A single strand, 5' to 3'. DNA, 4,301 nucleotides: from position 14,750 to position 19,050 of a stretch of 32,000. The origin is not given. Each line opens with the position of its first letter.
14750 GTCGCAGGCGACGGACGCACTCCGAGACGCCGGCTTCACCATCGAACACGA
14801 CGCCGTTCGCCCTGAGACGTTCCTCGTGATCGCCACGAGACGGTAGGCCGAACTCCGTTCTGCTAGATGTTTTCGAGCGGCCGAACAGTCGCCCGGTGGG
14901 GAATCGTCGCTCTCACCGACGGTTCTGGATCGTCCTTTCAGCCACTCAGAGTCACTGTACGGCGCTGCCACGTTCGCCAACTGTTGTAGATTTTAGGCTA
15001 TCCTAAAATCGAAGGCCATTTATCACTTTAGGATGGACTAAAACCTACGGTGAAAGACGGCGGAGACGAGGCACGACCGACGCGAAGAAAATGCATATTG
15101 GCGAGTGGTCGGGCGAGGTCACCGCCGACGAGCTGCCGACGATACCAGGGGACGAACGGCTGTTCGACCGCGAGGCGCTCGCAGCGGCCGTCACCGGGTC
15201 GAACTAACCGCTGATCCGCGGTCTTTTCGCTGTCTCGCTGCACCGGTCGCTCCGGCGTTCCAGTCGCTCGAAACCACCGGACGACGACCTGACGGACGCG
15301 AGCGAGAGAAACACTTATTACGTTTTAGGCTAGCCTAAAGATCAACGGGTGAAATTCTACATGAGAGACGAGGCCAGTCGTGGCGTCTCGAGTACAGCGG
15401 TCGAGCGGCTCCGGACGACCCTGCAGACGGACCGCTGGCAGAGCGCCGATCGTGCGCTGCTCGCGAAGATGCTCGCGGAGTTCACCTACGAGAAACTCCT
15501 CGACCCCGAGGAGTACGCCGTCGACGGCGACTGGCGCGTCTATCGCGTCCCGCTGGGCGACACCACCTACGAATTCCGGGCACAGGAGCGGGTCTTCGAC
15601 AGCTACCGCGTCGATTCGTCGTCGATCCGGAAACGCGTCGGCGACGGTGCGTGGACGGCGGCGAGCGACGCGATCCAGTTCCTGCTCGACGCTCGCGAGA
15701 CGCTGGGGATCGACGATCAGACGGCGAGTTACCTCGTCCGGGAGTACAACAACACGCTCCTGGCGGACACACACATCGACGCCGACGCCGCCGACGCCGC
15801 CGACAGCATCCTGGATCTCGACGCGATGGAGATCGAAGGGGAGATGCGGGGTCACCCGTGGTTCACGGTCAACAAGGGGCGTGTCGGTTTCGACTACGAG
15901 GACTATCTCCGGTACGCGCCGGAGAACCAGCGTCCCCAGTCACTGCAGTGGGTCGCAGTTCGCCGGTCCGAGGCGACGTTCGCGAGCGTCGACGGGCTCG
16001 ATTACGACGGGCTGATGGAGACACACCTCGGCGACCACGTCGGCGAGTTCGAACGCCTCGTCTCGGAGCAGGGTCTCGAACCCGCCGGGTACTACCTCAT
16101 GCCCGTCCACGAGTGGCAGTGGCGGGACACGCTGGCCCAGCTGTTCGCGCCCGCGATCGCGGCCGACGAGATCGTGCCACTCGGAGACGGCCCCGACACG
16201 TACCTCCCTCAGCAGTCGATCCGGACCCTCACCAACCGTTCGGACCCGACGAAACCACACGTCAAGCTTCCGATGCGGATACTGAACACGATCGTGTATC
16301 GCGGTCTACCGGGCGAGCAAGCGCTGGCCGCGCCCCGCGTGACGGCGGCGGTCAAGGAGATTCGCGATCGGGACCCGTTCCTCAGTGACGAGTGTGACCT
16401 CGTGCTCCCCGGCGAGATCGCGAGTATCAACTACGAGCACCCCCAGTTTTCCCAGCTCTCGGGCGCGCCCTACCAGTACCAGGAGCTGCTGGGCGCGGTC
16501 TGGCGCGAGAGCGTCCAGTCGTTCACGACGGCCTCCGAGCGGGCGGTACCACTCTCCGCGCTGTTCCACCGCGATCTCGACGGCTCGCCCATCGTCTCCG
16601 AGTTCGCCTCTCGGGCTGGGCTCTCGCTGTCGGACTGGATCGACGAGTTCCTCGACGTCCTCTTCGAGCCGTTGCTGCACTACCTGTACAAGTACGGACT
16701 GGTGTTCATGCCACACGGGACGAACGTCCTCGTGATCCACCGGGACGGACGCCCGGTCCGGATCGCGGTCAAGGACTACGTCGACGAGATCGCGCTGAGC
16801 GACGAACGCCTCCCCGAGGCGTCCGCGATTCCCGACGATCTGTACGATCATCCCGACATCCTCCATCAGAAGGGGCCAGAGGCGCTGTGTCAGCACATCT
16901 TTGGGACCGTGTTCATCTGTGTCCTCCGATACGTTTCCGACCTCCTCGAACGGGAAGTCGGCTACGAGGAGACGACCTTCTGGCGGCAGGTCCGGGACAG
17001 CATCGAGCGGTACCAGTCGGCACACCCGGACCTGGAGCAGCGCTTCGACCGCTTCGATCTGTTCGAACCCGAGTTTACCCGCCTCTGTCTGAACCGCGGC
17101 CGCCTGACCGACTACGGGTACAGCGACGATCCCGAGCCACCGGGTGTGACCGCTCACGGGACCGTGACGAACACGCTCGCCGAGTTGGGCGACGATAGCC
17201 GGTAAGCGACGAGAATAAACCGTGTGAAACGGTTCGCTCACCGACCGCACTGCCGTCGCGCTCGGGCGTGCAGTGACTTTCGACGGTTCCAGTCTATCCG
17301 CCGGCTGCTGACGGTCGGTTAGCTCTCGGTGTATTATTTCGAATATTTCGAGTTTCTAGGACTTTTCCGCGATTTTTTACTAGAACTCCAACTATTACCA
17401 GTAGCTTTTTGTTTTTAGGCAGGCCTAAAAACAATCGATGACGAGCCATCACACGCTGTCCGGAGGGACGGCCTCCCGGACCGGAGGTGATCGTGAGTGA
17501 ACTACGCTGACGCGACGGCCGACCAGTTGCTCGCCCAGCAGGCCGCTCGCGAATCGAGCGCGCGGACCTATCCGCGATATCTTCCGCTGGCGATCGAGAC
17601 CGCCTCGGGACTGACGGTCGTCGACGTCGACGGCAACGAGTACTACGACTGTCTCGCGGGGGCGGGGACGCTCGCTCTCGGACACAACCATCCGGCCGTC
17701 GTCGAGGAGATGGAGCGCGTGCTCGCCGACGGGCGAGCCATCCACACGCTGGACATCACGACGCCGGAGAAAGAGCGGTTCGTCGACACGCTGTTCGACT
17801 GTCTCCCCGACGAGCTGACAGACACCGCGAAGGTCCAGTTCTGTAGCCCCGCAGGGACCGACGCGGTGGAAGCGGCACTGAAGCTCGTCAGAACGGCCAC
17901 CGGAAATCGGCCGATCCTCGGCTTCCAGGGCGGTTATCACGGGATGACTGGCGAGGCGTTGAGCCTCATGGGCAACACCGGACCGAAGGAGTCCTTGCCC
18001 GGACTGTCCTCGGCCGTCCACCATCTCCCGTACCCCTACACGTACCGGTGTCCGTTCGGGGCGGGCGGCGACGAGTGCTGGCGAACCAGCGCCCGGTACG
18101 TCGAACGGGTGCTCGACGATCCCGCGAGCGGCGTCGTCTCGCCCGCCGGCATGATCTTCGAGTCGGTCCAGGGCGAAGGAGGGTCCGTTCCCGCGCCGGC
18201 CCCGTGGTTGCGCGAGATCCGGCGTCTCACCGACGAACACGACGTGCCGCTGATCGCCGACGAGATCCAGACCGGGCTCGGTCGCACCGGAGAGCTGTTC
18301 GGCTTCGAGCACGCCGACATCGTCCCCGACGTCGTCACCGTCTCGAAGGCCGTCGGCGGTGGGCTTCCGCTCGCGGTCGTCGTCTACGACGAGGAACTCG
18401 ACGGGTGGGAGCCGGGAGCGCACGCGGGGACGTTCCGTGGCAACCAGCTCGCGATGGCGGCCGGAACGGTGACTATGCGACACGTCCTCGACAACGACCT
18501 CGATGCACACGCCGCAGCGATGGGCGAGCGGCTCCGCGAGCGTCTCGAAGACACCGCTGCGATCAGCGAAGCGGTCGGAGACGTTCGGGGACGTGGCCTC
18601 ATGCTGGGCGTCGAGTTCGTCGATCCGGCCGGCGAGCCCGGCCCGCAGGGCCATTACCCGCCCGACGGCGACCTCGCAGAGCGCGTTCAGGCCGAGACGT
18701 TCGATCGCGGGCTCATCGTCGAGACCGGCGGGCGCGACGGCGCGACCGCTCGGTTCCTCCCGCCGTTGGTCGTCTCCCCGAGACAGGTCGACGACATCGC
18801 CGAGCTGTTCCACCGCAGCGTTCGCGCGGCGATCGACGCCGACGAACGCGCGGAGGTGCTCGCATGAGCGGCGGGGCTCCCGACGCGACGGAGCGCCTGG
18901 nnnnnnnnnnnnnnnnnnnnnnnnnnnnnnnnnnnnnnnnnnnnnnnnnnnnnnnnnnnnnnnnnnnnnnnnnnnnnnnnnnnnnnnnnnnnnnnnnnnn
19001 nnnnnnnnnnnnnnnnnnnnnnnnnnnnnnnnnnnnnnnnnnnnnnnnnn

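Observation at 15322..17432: Shared palindrome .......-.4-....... sits on both siderophore-biosynthesis promoters (candidate DtxR/Idr-type iron box)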

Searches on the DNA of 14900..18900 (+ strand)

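Call 14: search_dna_similar(query=window:14900-18900:+, collection=plasmids, mode=near, max_rows=15)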
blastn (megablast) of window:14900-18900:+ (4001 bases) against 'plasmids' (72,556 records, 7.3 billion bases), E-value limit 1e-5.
Records with a match: 4; places in all: 5; records where one place covers at least 80% of the query: 1.
Best place of each record, by identity: >=99% 1; 60-80% 3.
By first word of the organism name: Halomicrobium 1; Haloferax 1; Halomarina 1; Natronorubrum 1.
By predicted mobility (MOB-suite, as given by PLSDB): non-mobilizable 4.
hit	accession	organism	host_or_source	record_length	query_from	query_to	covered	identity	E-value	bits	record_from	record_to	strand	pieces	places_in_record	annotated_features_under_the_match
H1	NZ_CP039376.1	Halomicrobium mukohataei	-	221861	1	4001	100%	100.0%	0e+0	7389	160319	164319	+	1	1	IucA/IucC family siderophore biosynthesis protein | diaminobutyrate--2-oxoglutarate transaminase | aspartate aminotransferase family protein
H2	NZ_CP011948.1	Haloferax gibbonsii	whole genome,saline saltern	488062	762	2278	38%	73.7%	2e-150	542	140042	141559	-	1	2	none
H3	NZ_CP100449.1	Halomarina sp. BCD28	cell culture,sediment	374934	2649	3904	31%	75.1%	4e-152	547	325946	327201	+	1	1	diaminobutyrate--2-oxoglutarate transaminase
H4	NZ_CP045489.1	Natronorubrum aibiense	single cell,Xinjiang Aibi Salt Lake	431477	2631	3901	32%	73.1%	4e-112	414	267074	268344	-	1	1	diaminobutyrate--2-oxoglutarate transaminase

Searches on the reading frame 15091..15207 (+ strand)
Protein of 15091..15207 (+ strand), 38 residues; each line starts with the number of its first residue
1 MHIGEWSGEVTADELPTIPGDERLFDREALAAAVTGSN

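Call 38: search_protein_families(library=pfam, proteins=[window:15091-15207:+], max_evalue=0.01)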
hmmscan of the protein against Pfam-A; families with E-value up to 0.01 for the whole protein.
window:15091-15207:+ (38 aa): 0 families

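Call 62: search_dna_similar(query=window:15091-15204:+, collection=plasmids, mode=protein, max_evalue=1, max_rows=15)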
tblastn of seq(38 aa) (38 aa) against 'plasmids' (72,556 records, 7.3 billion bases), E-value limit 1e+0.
Records with a match: 28; places in all: 39; records where one place covers at least 80% of the query: 26.
Best place of each record, by identity: >=99% 1; 60-80% 1; <60% 26.
By first word of the organism name: Haloarcula 7; Haloferax 5; Haloprofundus 3; Halarchaeum 2; Haloterrigena 2; Halomicrobium 1; Halosolutus 1; Halostagnicola 1; Natrinema 1; Halobaculum 1; and 4 more.
By predicted mobility (MOB-suite, as given by PLSDB): non-mobilizable 28.
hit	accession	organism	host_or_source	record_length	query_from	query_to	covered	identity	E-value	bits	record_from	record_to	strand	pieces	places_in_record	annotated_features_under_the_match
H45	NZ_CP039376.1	Halomicrobium mukohataei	-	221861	1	38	100%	100.0%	8e-18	80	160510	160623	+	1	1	none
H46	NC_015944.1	Haloarcula hispanica ATCC 33960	-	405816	2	38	97%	56.8%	1e-5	46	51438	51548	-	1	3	ABC transporter substrate-binding protein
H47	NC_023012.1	Haloarcula hispanica N601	-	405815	2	38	97%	56.8%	1e-5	46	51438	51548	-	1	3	ABC transporter substrate-binding protein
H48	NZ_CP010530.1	Haloarcula sp. CBA1115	monoisolate,Solar salt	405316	2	38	97%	56.8%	1e-5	46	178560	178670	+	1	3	ABC transporter substrate-binding protein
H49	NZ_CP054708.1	Halarchaeum sp. CBA1220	solar salt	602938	3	37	92%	54.3%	2e-5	45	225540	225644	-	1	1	ABC transporter substrate-binding protein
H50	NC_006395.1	Haloarcula marismortui ATCC 43049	-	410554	3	38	95%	52.8%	4e-4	41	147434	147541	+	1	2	branched-chain amino acid ABC transporter substrate-binding protein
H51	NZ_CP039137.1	Haloarcula marismortui ATCC 43049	Cell culture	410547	3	38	95%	52.8%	4e-4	41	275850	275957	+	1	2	branched-chain amino acid ABC transporter substrate-binding protein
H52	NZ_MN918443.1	Haloprofundus sp. MHR1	-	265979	2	36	92%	51.4%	1e-3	40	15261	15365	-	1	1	ABC transporter substrate-binding protein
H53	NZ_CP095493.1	Halosolutus gelatinilyticus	cell culture,saline soil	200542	3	36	89%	52.9%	1e-3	40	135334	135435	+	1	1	ABC transporter substrate-binding protein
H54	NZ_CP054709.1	Halarchaeum sp. CBA1220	solar salt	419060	4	37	89%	52.9%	1e-3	40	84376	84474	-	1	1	ABC transporter substrate-binding protein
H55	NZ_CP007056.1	Halostagnicola larsenii XH-48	-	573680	2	38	97%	45.9%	6e-1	32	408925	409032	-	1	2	ABC transporter substrate-binding protein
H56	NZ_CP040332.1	Natrinema versiforme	-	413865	3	36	89%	50.0%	7e-2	35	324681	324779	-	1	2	ABC transporter substrate-binding protein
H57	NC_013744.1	Haloterrigena turkmenica DSM 5511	-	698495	3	36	89%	50.0%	7e-2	35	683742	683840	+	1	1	ABC transporter substrate-binding protein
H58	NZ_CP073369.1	Haloarcula sinaiiensis ATCC 33800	cell culture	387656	2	37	95%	47.2%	4e-4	41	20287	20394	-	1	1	ABC transporter substrate-binding protein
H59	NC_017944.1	Haloferax mediterranei ATCC 33500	-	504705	3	37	92%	48.6%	6e-4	41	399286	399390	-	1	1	ABC transporter substrate-binding protein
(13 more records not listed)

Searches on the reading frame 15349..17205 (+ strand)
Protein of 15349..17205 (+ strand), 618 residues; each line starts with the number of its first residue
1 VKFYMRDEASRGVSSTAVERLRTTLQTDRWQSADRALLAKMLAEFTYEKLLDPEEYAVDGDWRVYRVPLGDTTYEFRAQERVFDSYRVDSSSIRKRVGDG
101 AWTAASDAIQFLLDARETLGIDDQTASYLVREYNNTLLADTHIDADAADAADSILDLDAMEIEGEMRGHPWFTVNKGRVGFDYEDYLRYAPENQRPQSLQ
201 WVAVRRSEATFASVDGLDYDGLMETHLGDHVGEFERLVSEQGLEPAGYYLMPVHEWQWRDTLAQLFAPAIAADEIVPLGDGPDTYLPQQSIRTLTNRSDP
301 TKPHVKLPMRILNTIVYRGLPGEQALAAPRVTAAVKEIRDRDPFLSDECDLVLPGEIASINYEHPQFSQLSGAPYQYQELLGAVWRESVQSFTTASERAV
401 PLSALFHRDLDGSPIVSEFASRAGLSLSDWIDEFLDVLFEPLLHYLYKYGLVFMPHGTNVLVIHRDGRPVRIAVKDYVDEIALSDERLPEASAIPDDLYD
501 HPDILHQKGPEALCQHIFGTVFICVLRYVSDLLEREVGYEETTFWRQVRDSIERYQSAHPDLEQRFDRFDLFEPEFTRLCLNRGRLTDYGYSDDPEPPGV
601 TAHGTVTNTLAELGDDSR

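Call 8: search_protein_families(library=pfam, proteins=[window:15349-17205:+])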
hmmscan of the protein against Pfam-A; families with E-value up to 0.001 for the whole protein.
window:15349-17205:+ (618 aa): 2 families
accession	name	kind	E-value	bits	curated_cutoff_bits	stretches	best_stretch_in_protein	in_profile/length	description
PF04183.18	IucA_IucC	-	1.2e-73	248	25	1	159-407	2-239/239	IucA / IucC family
PF06276.17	FhuF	-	5.8e-40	137.8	25.2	1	428-591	1-158/161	Ferric iron reductase FhuF-like transporter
